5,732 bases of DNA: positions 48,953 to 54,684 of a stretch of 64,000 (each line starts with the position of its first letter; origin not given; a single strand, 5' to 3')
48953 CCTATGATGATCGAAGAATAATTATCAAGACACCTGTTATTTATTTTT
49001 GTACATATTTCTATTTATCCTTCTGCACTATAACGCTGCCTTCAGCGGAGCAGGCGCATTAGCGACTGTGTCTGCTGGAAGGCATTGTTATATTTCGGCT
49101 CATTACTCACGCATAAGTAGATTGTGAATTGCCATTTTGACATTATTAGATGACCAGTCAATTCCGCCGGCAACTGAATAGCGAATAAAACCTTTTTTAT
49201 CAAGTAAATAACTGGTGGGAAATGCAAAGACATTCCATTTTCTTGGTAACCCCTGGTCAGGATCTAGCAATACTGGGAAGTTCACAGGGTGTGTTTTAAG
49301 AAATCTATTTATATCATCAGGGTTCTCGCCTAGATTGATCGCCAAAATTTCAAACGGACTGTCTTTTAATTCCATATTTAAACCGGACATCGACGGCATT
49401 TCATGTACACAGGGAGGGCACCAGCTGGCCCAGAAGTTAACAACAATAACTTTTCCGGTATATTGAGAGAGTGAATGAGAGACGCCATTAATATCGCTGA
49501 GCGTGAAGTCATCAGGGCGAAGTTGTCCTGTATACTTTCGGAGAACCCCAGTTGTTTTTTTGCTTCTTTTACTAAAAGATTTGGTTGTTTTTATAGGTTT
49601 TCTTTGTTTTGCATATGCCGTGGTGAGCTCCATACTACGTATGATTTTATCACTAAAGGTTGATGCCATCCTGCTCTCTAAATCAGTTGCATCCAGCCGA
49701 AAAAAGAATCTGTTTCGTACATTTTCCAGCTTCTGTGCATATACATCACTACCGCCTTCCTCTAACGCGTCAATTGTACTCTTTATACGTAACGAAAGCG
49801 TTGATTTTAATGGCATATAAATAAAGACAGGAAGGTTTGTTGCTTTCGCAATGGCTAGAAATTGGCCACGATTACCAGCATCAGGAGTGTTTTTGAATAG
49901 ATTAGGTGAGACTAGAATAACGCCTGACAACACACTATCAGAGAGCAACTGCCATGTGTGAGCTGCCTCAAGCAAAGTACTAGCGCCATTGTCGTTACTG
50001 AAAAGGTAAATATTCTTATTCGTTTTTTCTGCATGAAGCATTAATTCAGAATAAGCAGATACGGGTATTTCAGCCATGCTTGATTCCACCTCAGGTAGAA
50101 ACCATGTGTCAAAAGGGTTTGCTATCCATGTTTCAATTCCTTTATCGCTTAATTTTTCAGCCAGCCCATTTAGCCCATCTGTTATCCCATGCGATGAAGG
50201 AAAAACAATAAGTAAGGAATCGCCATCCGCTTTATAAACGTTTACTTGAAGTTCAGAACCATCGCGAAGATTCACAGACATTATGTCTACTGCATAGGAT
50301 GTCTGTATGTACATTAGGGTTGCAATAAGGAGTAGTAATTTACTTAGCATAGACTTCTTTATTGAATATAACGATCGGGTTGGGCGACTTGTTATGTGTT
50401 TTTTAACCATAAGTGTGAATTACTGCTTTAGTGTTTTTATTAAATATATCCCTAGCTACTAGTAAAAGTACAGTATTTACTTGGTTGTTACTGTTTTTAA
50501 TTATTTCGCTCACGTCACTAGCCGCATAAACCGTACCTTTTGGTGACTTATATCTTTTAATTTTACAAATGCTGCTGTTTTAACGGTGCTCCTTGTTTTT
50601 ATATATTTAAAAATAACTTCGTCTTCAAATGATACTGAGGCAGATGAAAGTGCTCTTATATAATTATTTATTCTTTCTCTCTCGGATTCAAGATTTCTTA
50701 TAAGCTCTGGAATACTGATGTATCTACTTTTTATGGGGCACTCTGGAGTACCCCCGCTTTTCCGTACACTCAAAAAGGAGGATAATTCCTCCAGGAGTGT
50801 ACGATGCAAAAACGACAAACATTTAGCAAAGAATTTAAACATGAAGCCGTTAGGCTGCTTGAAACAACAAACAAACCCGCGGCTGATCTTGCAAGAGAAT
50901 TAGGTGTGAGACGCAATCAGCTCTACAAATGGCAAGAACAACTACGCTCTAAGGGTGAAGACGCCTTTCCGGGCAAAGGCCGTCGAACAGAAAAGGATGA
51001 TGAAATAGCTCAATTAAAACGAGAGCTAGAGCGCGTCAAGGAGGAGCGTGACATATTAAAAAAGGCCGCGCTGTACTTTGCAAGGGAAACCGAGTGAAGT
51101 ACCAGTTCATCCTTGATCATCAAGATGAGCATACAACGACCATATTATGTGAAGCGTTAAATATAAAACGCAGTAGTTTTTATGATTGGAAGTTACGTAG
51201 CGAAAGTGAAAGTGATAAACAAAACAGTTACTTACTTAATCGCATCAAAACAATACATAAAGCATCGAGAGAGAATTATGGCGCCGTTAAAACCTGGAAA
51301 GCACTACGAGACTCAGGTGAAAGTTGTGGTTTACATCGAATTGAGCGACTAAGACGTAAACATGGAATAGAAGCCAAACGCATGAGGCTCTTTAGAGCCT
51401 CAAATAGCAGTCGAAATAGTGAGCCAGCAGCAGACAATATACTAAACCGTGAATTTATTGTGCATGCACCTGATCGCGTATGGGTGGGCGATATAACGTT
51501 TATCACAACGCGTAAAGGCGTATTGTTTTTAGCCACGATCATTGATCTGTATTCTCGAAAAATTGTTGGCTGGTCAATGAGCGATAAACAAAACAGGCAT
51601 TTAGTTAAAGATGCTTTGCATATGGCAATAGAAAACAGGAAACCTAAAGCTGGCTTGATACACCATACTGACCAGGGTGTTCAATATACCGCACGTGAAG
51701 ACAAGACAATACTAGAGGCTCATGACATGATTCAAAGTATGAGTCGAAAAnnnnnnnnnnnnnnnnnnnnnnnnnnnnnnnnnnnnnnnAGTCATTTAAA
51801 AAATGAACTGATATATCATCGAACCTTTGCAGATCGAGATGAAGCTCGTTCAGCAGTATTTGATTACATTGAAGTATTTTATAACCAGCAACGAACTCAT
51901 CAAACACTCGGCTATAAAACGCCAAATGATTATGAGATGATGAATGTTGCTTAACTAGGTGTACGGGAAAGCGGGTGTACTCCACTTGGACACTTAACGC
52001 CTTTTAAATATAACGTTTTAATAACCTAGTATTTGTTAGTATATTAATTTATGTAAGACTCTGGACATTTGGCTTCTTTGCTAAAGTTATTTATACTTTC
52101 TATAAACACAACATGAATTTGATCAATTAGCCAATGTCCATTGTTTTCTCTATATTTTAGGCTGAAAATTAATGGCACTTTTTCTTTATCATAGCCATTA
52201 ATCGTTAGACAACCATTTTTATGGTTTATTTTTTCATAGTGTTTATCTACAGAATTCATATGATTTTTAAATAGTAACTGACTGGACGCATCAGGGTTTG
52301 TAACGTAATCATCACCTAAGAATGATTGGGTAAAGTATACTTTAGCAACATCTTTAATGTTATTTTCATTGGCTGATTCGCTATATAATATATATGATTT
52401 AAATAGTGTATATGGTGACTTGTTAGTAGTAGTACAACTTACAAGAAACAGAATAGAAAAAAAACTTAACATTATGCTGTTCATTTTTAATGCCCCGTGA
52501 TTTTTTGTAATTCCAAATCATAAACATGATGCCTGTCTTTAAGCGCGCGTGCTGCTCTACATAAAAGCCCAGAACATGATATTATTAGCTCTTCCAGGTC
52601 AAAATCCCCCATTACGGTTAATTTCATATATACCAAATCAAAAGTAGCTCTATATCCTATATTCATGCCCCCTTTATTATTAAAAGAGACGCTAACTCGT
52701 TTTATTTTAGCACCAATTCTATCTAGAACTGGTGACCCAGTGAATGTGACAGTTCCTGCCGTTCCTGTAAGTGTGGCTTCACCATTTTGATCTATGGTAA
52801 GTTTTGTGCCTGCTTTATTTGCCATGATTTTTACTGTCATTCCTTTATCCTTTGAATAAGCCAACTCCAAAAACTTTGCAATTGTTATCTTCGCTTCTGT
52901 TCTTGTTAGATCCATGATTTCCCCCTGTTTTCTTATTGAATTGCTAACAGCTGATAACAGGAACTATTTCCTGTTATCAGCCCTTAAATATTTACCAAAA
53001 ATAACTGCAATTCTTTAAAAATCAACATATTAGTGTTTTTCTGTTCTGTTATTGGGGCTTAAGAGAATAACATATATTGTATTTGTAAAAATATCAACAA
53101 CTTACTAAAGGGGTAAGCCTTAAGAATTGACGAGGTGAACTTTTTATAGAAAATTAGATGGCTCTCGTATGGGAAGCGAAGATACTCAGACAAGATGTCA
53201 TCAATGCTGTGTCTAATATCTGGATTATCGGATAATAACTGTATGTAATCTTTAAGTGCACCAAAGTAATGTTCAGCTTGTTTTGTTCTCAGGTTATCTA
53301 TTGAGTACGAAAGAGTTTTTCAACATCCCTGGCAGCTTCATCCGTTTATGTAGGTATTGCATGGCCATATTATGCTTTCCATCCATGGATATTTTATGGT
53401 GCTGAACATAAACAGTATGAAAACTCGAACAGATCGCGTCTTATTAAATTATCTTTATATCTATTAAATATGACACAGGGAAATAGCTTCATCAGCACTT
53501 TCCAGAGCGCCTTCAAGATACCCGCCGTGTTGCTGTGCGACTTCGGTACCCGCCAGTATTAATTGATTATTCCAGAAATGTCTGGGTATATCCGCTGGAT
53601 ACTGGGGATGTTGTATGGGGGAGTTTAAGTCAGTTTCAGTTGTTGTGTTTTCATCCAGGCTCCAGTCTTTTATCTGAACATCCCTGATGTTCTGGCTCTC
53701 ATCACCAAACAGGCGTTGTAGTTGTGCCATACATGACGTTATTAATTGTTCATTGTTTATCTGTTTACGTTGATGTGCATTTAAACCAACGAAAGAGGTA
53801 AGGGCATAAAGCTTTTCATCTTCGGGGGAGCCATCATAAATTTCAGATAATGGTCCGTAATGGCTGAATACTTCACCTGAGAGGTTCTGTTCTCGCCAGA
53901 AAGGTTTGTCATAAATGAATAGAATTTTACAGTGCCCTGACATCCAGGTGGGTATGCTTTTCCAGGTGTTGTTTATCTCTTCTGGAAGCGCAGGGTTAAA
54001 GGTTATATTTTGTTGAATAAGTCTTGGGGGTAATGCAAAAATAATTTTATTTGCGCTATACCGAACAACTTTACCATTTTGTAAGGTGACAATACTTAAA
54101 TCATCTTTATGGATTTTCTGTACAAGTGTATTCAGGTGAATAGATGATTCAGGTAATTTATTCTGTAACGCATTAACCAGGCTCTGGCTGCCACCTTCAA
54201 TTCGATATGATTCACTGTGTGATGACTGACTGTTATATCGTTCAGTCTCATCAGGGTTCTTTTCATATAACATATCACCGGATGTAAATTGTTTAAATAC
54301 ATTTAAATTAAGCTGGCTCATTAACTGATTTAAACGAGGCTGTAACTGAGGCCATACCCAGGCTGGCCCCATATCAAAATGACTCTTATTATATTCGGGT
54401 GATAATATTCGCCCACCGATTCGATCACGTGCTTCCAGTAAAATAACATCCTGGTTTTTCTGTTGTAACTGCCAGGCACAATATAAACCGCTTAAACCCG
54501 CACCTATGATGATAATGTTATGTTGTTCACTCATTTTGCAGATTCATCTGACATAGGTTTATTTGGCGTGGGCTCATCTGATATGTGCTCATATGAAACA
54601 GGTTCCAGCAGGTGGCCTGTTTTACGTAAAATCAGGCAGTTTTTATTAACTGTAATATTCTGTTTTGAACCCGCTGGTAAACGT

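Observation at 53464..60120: Compact sigma54 module: PAS-PAS enhancer-binding protein flanked by two target operons of unknown function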

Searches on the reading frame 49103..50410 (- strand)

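Call 65: search_protein_families(library=pfam, proteins=[window:49103-50410:-], max_evalue=0.00001)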
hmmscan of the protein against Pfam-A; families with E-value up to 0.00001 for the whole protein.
window:49103-50410:- (435 aa): 4 families
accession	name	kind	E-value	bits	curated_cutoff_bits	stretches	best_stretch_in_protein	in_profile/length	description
PF00578.27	AhpC-TSA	-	1.6e-25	89.9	26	1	301-411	7-123/124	AhpC/TSA family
PF08534.16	Redoxin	-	5.5e-23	81.8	26.6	1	301-418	8-137/148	Redoxin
PF13905.12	Thioredoxin_8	-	2e-13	50.9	27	1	319-408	1-93/94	Thioredoxin-like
PF00085.26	Thioredoxin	-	1.5e-06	28.6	23.5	0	319-367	18-65/103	Thioredoxin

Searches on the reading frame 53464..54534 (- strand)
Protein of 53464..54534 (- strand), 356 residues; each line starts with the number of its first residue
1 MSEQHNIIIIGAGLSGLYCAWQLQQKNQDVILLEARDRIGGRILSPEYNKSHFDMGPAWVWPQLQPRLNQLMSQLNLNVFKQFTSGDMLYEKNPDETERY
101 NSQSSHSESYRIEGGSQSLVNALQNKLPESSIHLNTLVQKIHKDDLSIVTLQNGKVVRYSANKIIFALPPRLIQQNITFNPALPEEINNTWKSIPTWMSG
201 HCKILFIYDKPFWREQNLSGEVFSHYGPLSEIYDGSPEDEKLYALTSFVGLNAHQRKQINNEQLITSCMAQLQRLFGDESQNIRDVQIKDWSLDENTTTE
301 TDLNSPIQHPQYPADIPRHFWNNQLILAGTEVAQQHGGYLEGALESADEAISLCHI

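Call 3: search_protein_families(library=pfam, proteins=[window:53464-54534:-], max_evalue=0.01)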
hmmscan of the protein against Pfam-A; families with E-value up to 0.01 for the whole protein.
window:53464-54534:- (356 aa): 12 families
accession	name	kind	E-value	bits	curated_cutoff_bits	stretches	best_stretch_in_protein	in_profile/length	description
PF01593.30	Amino_oxidase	-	5.4e-49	168.1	19.8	2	89-349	176-437/443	Flavin containing amine oxidoreductase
PF13450.12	NAD_binding_8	-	2.1e-17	63.6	21.9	1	9-75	1-68/68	NAD(P)-binding Rossmann-like domain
PF03486.20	HI0933_like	-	5e-10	39.7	50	1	6-167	2-161/244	HI0933-like protein Rossmann domain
PF01266.30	DAO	-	1.3e-07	32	27.9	1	7-41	2-37/353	FAD dependent oxidoreductase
PF07992.20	Pyr_redox_2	-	1.6e-05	25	26.1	1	5-47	143-184/291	Pyridine nucleotide-disulphide oxidoreductase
PF00890.30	FAD_binding_2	-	2.8e-05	24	20.4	1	7-41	2-36/414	FAD binding domain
PF12831.13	FAD_oxidored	-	3e-05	23.9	27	1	7-164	2-140/416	FAD dependent oxidoreductase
PF00070.33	Pyr_redox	-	4.6e-05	24.3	22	1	6-47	1-41/82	Pyridine nucleotide-disulphide oxidoreductase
PF13738.12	Pyr_redox_3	-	0.00016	21.4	30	0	8-40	1-33/305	Pyridine nucleotide-disulphide oxidoreductase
PF01946.23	Thi4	-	0.00082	19.1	26.2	1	5-41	18-55/235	Thi4 family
PF02558.23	ApbA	-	0.0015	18.6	22.2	0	7-37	1-31/150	Ketopantoate reductase PanE/ApbA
PF01134.28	GIDA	-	0.0017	17.9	22.1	1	7-40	2-36/391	Glucose inhibited division protein A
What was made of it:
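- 53464..54534 (-): Operon A, gene 3: FAD amine-oxidase-like flavoprotein, 356 aa. It is MAO/putrescine-oxidase-like but lacks about 100 residues of the substrate domain. Pfam Amino_oxidase E 5e-49 plus NAD_binding_8 (call 3).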

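Call 6: search_protein_families(library=ncbifam, proteins=[window:53464-54534:-], max_evalue=0.001)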
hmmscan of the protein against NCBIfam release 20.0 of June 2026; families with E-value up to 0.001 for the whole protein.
window:53464-54534:- (356 aa): 40 families (the best 25 are shown)
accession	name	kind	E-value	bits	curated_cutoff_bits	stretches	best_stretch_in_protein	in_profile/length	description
NF053546.1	violacein_VioA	equivalog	2.6e-23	83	600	2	7-79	2-79/411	flavin-dependent violacein biosynthesis tryptophan-2 monooxygenase VioA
NF005560.0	PRK07233.1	equivalog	3e-16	59.3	252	2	6-45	2-41/435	hypothetical protein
NF008845.0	PRK11883.1-5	equivalog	2e-13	49.5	560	2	101-177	216-291/468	protoporphyrinogen oxidase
NF008841.0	PRK11883.1-1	equivalog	1.4e-11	44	517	1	5-78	4-79/453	protoporphyrinogen oxidase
TIGR02734.1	crtI_fam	subfamily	4.1e-11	42.3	238.1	1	8-60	2-54/504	phytoene desaturase family protein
TIGR03467.1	HpnE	equivalog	9.6e-11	41.6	283.05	1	7-56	1-52/430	hydroxysqualene dehydroxylase HpnE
NF058655.1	CrtID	equivalog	2.8e-10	39.6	640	1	7-67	1-62/478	bifunctional phytoene desaturase/3,4-desaturase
TIGR00275.1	TIGR00275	subfamily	3.1e-10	39.4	183.8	1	7-167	1-156/401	aminoacetone oxidase family FAD-binding enzyme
NF045637.1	carotdesatCrtDProt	equivalog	2.9e-09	36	580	1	7-60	1-54/485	1-hydroxycarotenoid 3,4-desaturase CrtD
TIGR00562.1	proto_IX_ox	equivalog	7e-09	34.8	97.85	1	5-58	3-58/470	protoporphyrinogen oxidase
NF005548.0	PRK07208.1-4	equivalog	1e-08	34.3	389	1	3-58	2-57/488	hypothetical protein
NF005547.0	PRK07208.1-3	equivalog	5e-08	32.1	380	1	2-56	2-56/465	hypothetical protein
NF042421.1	hydcarot_desat_CrtD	equivalog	1e-07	30.8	500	1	6-77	3-75/487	1-hydroxycarotenoid 3,4-desaturase CrtD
NF008843.0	PRK11883.1-3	equivalog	5.4e-07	29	406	1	6-58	3-57/424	protoporphyrinogen oxidase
NF045663.1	diclust_near_Sec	equivalog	9.8e-07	27.2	530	1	3-45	105-147/759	pyridine nucleotide-disulfide oxidoreductase/dicluster-binding protein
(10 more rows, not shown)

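Call 35: search_solved_structures(query=window:53464-54534:-, max_evalue=0.001)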
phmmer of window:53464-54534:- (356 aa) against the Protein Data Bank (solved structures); distinct sequences matched with E-value up to 0.001: 116 (the best 60 are shown).
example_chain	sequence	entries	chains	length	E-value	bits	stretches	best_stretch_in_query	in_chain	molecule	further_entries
8p84_A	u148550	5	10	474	9.4e-34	120.7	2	107-350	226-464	Monoamine oxidase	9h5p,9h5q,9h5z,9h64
2yg6_A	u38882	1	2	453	5.6e-28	101.8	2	4-105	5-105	PUTRESCINE OXIDASE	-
2yg7_A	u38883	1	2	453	1.9e-27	100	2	111-297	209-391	PUTRESCINE OXIDASE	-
2yg3_A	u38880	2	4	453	2.4e-27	99.6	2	111-297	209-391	PUTRESCINE OXIDASE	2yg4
2yg5_A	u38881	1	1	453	2.8e-27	99.5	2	111-296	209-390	PUTRESCINE OXIDASE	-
6lqc_A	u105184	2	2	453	1.6e-24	90.4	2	114-347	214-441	Cyclohexylamine Oxidase | Amine oxidase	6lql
3rha_A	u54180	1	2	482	3.4e-24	89.3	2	5-98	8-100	Putrescine oxidase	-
2bxr_A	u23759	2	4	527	3.1e-21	79.6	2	89-350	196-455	AMINE OXIDASE [FLAVIN-CONTAINING] A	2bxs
2z5y_A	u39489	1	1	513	3.4e-21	79.4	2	89-350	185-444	Amine oxidase [flavin-containing] A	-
2z5x_A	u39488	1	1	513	3.5e-21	79.4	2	89-350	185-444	Amine oxidase [flavin-containing] A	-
2xfo_A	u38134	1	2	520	6e-21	78.6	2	90-350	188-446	Amine oxidase [flavin-containing] B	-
2bk4_A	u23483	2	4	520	7.3e-21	78.3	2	95-350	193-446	AMINE OXIDASE [FLAVIN-CONTAINING] B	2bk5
1gos_A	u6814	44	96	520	7.5e-21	78.3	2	94-350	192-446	MONOAMINE OXIDASE | AMINE OXIDASE [FLAVIN-CONTAINING] B | AMINE OXIDASE (FLAVIN-CONTAINING) B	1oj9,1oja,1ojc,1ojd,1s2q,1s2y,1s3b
3zyx_A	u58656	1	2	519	1e-20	77.8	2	90-350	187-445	AMINE OXIDASE [FLAVIN-CONTAINING] B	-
2xfu_A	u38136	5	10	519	1.8e-20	77.1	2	94-350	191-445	Amine oxidase [flavin-containing] B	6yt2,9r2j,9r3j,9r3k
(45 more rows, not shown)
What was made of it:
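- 53464..54534 (-): PDB matches fall in two stretches that skip target residues ~106-225 (call 35).
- On RpoE-ChrR photo-oxidative stress system: The best solved relatives are MAO and putrescine oxidase (call 35).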
